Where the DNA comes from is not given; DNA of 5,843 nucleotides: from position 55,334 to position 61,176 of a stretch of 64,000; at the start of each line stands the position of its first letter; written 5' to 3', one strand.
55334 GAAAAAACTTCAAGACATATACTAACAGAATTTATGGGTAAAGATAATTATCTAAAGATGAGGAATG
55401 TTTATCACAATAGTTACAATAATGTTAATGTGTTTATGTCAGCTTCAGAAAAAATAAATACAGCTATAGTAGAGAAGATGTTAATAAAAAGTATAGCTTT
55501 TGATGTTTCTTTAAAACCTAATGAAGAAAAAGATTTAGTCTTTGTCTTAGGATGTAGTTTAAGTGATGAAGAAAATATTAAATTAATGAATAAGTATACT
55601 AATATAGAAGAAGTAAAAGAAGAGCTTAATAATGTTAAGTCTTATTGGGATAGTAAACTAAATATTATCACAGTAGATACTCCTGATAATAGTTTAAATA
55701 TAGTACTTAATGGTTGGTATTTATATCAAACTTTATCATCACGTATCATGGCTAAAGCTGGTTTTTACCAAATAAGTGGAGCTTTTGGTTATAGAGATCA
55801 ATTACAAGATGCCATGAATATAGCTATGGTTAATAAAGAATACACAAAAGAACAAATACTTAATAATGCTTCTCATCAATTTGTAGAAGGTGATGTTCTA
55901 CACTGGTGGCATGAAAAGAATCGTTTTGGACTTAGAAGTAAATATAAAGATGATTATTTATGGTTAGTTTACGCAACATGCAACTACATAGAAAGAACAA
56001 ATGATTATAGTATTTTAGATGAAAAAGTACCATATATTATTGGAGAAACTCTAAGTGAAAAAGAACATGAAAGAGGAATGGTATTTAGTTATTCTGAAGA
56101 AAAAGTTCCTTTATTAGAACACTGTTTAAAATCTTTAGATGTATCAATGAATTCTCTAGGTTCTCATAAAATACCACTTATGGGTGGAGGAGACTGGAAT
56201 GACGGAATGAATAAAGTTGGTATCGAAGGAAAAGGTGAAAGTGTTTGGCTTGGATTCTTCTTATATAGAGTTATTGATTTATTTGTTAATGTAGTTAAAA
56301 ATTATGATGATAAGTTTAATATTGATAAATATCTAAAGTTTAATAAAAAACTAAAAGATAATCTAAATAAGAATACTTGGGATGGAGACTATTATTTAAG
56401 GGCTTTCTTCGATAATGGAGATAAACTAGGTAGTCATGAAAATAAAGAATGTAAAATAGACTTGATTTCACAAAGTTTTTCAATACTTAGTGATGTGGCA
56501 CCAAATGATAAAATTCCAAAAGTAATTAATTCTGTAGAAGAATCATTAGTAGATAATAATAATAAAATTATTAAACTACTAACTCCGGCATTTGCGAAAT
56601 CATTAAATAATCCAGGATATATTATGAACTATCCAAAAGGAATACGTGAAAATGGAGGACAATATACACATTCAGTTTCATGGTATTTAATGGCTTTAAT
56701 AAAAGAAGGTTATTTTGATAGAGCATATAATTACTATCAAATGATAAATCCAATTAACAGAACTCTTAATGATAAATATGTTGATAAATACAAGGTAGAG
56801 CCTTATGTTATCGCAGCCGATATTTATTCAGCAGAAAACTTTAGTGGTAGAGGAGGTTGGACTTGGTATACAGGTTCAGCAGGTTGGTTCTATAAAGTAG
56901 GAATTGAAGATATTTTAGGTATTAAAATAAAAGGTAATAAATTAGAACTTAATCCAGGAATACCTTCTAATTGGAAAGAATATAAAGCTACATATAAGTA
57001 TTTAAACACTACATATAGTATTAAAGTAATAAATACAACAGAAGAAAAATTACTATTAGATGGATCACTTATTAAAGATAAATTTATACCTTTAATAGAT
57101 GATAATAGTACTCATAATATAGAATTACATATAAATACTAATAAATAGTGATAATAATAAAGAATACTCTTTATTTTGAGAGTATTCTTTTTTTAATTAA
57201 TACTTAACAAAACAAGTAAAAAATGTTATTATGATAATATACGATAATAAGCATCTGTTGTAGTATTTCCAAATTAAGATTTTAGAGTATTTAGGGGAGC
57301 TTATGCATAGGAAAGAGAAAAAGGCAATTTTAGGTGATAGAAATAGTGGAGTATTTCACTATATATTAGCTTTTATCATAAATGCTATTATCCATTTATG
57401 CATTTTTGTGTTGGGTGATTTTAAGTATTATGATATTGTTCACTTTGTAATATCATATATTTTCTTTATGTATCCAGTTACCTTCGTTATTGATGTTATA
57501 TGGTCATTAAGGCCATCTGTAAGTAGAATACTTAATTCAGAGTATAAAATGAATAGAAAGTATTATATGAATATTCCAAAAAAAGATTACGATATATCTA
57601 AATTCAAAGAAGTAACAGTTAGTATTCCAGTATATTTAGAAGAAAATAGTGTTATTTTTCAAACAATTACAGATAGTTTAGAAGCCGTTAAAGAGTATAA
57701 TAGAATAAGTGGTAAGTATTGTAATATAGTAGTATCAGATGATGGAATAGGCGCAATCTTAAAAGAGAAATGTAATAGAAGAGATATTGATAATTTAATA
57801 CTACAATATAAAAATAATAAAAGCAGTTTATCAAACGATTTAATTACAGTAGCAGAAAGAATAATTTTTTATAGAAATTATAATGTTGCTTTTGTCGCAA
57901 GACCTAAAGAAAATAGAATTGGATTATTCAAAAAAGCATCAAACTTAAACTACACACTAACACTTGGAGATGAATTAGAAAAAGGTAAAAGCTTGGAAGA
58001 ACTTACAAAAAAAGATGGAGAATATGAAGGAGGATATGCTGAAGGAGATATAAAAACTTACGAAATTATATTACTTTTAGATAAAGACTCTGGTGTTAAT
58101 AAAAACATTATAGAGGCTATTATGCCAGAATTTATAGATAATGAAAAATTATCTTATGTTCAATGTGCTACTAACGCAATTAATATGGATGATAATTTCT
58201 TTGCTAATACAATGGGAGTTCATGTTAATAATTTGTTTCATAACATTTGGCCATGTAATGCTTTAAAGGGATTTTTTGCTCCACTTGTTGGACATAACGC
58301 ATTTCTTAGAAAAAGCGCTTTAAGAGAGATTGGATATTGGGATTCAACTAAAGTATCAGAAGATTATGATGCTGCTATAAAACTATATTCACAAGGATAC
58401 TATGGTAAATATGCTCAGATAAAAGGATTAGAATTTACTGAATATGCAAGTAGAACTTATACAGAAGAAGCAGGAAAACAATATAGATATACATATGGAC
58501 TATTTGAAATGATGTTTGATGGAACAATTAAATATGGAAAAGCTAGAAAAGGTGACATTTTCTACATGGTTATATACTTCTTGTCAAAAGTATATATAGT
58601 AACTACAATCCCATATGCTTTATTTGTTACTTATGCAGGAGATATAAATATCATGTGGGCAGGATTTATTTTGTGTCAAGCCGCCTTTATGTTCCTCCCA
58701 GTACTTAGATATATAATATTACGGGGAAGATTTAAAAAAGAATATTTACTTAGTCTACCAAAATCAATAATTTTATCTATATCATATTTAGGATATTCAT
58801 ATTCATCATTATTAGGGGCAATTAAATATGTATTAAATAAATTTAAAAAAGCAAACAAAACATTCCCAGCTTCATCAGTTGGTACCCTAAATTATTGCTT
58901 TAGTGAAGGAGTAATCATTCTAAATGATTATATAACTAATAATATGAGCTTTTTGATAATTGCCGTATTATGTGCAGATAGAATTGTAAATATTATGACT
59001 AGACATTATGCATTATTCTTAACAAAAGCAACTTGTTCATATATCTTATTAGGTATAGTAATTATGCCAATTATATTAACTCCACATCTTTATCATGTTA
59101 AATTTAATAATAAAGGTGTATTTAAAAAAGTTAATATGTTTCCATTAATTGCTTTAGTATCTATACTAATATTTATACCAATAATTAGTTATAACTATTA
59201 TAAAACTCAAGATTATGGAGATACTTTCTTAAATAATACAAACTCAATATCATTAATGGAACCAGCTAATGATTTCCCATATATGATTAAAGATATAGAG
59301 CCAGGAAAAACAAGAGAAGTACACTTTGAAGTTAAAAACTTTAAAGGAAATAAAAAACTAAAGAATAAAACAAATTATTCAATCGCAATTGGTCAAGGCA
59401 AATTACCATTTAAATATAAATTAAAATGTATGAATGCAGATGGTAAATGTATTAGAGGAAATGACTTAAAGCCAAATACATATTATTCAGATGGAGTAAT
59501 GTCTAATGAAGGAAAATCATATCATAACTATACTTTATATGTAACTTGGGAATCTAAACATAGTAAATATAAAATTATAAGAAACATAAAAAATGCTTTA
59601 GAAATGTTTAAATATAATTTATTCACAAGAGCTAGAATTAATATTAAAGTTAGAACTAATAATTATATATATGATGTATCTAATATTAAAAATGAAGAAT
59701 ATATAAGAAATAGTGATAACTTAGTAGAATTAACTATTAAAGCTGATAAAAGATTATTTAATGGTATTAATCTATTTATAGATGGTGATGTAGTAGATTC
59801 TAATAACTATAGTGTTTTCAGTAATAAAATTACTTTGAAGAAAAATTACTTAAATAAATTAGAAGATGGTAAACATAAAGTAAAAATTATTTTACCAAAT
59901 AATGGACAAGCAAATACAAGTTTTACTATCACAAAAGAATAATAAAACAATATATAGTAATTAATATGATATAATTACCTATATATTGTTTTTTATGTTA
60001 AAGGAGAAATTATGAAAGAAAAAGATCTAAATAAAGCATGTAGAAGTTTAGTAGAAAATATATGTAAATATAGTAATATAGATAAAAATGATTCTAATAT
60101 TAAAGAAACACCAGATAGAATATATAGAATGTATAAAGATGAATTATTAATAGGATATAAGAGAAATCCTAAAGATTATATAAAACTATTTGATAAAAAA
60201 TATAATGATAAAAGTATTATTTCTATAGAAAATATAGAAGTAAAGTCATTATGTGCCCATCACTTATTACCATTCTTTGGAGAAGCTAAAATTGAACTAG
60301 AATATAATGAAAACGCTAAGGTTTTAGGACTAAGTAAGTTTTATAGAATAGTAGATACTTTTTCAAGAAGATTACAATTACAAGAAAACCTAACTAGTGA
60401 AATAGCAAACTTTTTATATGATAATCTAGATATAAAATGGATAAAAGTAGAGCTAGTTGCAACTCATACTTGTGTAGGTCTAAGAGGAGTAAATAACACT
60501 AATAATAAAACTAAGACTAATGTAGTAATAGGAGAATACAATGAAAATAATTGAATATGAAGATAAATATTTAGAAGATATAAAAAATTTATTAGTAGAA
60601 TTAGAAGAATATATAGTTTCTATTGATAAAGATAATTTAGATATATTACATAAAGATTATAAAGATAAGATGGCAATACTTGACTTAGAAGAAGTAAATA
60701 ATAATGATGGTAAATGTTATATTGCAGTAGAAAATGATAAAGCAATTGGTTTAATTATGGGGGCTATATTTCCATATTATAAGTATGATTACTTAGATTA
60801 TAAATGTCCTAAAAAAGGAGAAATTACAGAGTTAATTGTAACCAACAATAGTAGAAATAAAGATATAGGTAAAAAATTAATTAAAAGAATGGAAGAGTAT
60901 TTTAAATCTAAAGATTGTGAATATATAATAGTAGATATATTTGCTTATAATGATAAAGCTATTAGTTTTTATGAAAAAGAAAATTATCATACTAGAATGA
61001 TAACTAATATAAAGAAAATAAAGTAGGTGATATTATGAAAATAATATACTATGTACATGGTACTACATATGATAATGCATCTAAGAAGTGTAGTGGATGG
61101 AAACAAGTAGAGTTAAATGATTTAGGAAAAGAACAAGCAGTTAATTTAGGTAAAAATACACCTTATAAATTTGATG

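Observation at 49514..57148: Full three-module cyclic beta-1,2-glucan synthase (Cgs/ChvB/NdvB type) in an AT-rich, endospore-forming Gram-positive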

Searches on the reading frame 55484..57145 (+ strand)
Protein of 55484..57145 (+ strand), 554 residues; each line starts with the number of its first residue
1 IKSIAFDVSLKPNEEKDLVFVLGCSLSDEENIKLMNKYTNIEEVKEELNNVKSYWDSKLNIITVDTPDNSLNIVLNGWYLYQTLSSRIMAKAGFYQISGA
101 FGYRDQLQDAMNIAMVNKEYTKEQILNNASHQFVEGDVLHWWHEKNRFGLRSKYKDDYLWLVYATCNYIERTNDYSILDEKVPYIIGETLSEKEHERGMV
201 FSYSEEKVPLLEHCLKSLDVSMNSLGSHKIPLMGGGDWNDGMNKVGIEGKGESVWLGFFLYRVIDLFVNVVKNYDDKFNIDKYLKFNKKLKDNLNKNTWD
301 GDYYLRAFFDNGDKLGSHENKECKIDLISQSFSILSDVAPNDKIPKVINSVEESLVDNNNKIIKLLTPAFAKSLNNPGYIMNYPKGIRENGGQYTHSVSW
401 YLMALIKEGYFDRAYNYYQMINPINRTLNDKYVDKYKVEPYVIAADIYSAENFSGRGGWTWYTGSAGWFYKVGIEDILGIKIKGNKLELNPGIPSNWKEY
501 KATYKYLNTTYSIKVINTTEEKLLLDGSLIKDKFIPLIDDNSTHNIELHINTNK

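Call 29: search_solved_structures(query=window:55484-57145:+, max_evalue=0.001, show_alignments=4)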
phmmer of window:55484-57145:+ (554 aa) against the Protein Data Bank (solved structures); distinct sequences matched with E-value up to 0.001: 21.
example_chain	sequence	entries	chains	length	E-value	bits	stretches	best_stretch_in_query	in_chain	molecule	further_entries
8rf9_A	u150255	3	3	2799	3.2e-137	461.7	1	6-501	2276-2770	Cyclic beta 1-2 glucan synthetase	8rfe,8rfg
8rf0_A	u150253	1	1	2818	3.3e-137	461.7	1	6-501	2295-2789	Cyclic beta-(1,2)-glucan synthase NdvB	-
8ho9_A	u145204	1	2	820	8.1e-64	219.4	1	3-548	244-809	Cellobiose phosphorylase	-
8hob_A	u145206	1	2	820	2.3e-63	217.9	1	3-548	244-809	Cellobiose phosphorylase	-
8ho7_A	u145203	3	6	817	1e-62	215.7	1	3-549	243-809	Cellobiose phosphorylase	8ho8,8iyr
3qde_A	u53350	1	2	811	1.6e-62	215.1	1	3-548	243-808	Cellobiose phosphorylase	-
1v7v_A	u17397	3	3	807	2.9e-57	197.8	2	147-519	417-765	chitobiose phosphorylase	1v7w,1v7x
3s4c_A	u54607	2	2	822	4.6e-55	190.5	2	7-243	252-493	Lactose Phosphorylase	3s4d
3rrs_A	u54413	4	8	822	4.7e-55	190.5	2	7-243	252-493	Cellobiose phosphorylase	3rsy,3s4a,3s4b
2cqs_A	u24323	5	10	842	2.2e-52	181.7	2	6-243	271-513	Cellobiose Phosphorylase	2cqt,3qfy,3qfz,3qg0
3afj_A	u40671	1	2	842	2e-51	178.5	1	6-548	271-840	Cellobiose Phosphorylase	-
3act_A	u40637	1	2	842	2e-51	178.5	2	6-243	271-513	Cellobiose Phosphorylase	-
3acs_A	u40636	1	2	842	5.3e-51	177.1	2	6-243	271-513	Cellobiose Phosphorylase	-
8bou_A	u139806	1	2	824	8.7e-50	173.1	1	4-548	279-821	N,N'-diacetylchitobiose phosphorylase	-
4zle_A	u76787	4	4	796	1.4e-48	169.1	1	10-544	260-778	Putative b-glycan phosphorylase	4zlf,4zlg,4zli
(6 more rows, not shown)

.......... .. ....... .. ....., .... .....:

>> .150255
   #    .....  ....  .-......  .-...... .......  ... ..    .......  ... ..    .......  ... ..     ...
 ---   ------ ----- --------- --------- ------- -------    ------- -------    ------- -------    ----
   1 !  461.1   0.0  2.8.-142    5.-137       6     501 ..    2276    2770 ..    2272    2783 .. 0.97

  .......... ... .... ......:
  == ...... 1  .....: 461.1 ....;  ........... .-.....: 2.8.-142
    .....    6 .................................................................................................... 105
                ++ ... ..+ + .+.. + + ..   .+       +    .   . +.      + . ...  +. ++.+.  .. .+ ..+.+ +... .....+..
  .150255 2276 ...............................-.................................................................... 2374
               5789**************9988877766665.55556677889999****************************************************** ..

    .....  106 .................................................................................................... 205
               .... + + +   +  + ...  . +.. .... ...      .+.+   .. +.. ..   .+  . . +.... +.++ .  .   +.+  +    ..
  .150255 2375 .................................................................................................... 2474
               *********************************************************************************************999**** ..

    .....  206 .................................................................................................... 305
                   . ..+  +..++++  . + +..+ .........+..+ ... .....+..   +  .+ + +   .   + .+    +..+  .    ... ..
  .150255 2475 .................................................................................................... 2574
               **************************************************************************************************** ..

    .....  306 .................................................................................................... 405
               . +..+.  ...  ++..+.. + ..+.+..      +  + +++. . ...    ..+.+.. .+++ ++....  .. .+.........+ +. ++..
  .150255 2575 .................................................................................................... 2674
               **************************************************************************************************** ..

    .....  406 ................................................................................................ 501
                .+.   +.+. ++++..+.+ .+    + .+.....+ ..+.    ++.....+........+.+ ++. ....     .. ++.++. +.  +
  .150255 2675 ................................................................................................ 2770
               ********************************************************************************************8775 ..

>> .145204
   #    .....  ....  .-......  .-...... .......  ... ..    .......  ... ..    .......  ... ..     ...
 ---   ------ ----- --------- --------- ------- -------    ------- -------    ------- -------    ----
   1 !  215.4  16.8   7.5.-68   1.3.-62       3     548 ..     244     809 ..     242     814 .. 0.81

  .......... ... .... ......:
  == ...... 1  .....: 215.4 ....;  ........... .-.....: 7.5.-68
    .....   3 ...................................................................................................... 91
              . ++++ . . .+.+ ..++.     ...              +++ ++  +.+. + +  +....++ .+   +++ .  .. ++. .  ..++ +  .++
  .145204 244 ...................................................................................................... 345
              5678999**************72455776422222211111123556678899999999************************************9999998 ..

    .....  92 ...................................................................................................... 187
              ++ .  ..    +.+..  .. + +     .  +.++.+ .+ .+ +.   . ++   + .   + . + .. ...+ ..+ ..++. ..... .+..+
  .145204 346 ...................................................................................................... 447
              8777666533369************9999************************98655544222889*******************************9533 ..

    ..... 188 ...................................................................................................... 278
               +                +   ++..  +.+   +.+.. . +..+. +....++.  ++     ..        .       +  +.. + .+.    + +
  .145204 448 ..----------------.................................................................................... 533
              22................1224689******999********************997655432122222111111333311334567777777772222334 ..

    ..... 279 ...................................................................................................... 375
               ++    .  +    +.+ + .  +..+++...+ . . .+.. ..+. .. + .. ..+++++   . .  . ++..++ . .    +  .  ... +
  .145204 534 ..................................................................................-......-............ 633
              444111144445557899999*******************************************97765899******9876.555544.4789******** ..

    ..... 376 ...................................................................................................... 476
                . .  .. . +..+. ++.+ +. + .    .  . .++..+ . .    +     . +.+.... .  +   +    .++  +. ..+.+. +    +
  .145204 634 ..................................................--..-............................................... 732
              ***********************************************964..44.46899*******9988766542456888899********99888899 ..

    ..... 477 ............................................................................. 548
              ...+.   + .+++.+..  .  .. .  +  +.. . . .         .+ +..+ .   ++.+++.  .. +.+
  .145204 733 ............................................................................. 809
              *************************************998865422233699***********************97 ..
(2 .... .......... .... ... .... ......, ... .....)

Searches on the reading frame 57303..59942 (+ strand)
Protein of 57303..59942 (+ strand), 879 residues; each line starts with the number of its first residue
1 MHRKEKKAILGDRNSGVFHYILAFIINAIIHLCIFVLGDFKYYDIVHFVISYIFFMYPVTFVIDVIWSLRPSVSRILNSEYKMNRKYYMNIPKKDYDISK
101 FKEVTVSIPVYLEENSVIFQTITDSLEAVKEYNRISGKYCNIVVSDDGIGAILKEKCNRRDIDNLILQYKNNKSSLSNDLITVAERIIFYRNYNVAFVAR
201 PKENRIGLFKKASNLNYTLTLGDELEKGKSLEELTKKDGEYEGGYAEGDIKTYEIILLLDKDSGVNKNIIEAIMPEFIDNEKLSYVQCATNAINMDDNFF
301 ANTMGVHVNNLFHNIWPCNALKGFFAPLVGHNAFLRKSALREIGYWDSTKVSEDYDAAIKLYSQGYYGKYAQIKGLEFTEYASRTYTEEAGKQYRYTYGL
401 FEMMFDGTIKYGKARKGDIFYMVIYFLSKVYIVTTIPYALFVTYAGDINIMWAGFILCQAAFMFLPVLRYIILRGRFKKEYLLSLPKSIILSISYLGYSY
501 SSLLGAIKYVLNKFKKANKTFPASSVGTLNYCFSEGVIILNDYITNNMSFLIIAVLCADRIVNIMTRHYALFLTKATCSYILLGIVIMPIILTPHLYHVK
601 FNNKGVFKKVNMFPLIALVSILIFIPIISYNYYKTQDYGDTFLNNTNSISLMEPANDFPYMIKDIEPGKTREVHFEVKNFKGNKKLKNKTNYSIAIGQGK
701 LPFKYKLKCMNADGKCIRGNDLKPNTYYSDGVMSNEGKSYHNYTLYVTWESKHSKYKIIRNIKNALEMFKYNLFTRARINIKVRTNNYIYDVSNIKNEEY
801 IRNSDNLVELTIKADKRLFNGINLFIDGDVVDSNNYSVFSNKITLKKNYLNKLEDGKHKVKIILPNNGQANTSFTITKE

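Call 9: search_protein_families(library=pfam, proteins=[window:57303-59942:+], max_evalue=0.001)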
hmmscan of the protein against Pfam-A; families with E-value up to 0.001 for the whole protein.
window:57303-59942:+ (879 aa): 1 family
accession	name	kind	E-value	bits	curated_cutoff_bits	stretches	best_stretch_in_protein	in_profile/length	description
PF13632.12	Glyco_trans_2_3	-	1.2e-25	91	27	1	255-464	1-196/198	Glycosyl transferase family group 2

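Call 12: search_solved_structures(query=window:57303-59939:+, max_evalue=0.01, show_alignments=1)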
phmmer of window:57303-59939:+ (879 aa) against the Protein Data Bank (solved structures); distinct sequences matched with E-value up to 0.01: 0.

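Call 58: search_protein_families(library=ncbifam, proteins=[window:57303-59942:+], max_evalue=0.0001)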
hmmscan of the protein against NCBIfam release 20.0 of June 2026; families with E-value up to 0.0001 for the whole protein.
window:57303-59942:+ (879 aa): 2 families
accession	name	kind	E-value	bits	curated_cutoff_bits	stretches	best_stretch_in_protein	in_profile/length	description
TIGR03030.1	CelA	equivalog_domain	2.1e-07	29.3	699.1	1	254-402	230-379/714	UDP-forming cellulose synthase catalytic subunit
TIGR03937.1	PgaC_IcaA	equivalog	7.8e-06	25.1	422.3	1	252-425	125-295/407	poly-beta-1,6-N-acetyl-D-glucosamine synthase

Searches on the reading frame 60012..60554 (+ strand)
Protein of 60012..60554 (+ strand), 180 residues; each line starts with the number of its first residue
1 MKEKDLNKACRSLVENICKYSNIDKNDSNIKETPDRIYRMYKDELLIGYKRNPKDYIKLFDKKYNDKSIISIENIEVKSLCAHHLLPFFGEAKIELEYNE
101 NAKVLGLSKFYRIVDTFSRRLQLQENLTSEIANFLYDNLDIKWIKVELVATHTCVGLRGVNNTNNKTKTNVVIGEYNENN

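Call 9: search_protein_families(library=pfam, proteins=[window:60012-60554:+], max_evalue=0.001)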
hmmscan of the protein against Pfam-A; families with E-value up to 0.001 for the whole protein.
window:60012-60554:+ (180 aa): 2 families
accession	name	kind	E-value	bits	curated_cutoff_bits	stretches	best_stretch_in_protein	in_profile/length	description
PF01227.27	GTP_cyclohydroI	-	4.4e-46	157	27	1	13-179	4-167/179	GTP cyclohydrolase I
PF14489.11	QueF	-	0.00031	21.3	27.3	1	92-147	4-59/81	QueF-like protein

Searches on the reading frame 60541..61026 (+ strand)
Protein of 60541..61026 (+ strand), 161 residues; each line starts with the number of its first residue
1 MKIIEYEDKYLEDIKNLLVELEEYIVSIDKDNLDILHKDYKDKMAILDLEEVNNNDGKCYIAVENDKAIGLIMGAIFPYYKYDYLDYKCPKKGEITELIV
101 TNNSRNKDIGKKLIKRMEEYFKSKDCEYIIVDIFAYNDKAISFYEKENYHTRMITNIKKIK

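Call 9: search_protein_families(library=pfam, proteins=[window:60541-61026:+], max_evalue=0.001)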
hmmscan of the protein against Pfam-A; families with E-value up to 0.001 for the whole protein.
window:60541-61026:+ (161 aa): 4 families
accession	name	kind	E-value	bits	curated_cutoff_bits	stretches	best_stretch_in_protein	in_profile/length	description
PF00583.31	Acetyltransf_1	-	3.8e-16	59.9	20.7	1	34-146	10-113/116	Acetyltransferase (GNAT) family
PF13508.13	Acetyltransf_7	-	1.6e-09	38.4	27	1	56-150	2-83/84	Acetyltransferase (GNAT) domain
PF13673.13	Acetyltransf_10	-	2.3e-06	28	23.6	1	54-150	28-108/128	Acetyltransferase (GNAT) domain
PF13420.13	Acetyltransf_4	-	4.7e-06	27.2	24.3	1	79-146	63-131/155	Acetyltransferase (GNAT) domain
